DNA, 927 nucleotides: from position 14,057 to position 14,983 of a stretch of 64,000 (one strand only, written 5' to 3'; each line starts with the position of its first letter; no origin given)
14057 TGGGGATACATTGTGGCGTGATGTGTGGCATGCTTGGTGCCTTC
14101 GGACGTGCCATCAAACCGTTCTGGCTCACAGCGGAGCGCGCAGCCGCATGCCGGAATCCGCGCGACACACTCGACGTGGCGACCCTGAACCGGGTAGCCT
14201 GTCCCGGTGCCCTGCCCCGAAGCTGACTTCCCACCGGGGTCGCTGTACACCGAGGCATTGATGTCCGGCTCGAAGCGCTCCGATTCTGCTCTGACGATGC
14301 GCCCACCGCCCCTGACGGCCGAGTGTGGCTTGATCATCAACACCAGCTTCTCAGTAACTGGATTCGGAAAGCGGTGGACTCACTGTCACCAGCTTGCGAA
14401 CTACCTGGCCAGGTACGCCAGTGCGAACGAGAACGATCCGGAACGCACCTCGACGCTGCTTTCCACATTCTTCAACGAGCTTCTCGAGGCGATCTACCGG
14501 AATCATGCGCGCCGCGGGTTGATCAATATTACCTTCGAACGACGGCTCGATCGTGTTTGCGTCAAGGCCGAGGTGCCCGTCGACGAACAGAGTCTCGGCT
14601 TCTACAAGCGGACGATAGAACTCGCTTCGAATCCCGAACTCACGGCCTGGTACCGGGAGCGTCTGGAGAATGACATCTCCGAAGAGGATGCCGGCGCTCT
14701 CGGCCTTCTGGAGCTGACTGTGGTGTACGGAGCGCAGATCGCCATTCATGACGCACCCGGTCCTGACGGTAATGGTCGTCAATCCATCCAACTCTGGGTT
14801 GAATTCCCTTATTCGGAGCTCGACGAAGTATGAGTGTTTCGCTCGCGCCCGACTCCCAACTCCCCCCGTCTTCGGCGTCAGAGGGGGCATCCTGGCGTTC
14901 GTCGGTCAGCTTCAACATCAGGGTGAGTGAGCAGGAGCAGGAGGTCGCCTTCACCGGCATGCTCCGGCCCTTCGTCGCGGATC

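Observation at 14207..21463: Triplicated SiaABC-like partner-switching cluster whose output appears to be a DUF1987-methyltransferase fusion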

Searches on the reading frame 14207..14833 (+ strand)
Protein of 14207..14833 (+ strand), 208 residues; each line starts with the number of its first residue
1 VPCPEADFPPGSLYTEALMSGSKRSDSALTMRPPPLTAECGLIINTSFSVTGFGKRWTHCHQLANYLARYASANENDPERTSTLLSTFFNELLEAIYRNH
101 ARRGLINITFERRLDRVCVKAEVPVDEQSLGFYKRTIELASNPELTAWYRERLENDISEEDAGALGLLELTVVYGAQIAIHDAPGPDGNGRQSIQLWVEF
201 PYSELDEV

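Call 4: search_protein_families(library=pfam, proteins=[window:14207-14833:+], max_evalue=0.1)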
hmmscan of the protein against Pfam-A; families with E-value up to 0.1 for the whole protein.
window:14207-14833:+ (208 aa): 0 families

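Call 5: search_protein_families(library=ncbifam, proteins=[window:14207-14833:+], max_evalue=0.1)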
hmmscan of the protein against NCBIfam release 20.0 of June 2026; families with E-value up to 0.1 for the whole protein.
window:14207-14833:+ (208 aa): 3 families
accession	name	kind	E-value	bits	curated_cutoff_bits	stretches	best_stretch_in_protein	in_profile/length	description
NF047703.1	slr1658_superfam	superfamily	4.1e-16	58.9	100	1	42-191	14-176/185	slr1658 superfamily regulator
NF052618.1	slr1658_cyano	equivalog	9.2e-07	28.6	200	1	48-179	23-168/191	slr1658 family protein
TIGR03044.1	PS_II_psb27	equivalog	0.065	13.3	117.35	1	61-124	70-131/135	photosystem II protein Psb27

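Call 42: find_homologous_proteins(query=window:14261-14833:+)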
Query window:14261-14833:+ (190 aa): 34 proteins with E <= 0.001 among 149 candidates.
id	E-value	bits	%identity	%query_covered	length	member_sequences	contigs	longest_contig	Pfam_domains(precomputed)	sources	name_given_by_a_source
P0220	2.8e-123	427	100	100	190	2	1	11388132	-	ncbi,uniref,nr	ncbi:uncharacterized protein CMC5_031630 [Chondromyces crocatus]|uniref:Histidine kinase n=2 Tax=Cho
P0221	4.2e-98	345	82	100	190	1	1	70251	-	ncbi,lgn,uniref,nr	ncbi:hypothetical protein [Chondromyces apiculatus]|uniref:Uncharacterized protein n=1 Tax=Chondromy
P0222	7.1e-76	272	67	100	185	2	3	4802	-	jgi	jgi:hypothetical protein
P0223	3.1e-72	260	64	99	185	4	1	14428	-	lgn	-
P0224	4.5e-70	253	62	100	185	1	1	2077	-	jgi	jgi:hypothetical protein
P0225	3.2e-69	251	63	100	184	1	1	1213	-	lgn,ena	-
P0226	9.6e-65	236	63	88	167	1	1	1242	-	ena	-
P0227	1.0e-63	233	59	99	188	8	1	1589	-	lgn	-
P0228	1.6e-63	232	57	100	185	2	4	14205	-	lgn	-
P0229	2.6e-61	225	54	99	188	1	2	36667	-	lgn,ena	-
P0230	3.1e-61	225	56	100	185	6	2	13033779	-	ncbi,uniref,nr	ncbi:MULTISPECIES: hypothetical protein [Sorangium]|uniref:Histidine kinase/HSP90-like ATPase domain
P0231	3.6e-61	224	57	99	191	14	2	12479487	-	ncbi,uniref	ncbi:hypothetical protein WME75_09170 [Sorangium sp. So ce1014]|uniref:hypothetical protein n=1 Tax=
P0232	4.7e-61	224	54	100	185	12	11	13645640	-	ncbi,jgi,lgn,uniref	ncbi:hypothetical protein WME95_10055 [Sorangium sp. So ce327]|jgi:hypothetical protein|uniref:hypot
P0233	7.1e-61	223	56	99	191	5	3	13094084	-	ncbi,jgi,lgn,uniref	ncbi:hypothetical protein WME90_09570 [Sorangium sp. So ce375]|jgi:hypothetical protein|uniref:hypot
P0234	1.9e-60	222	58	100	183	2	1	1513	-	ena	-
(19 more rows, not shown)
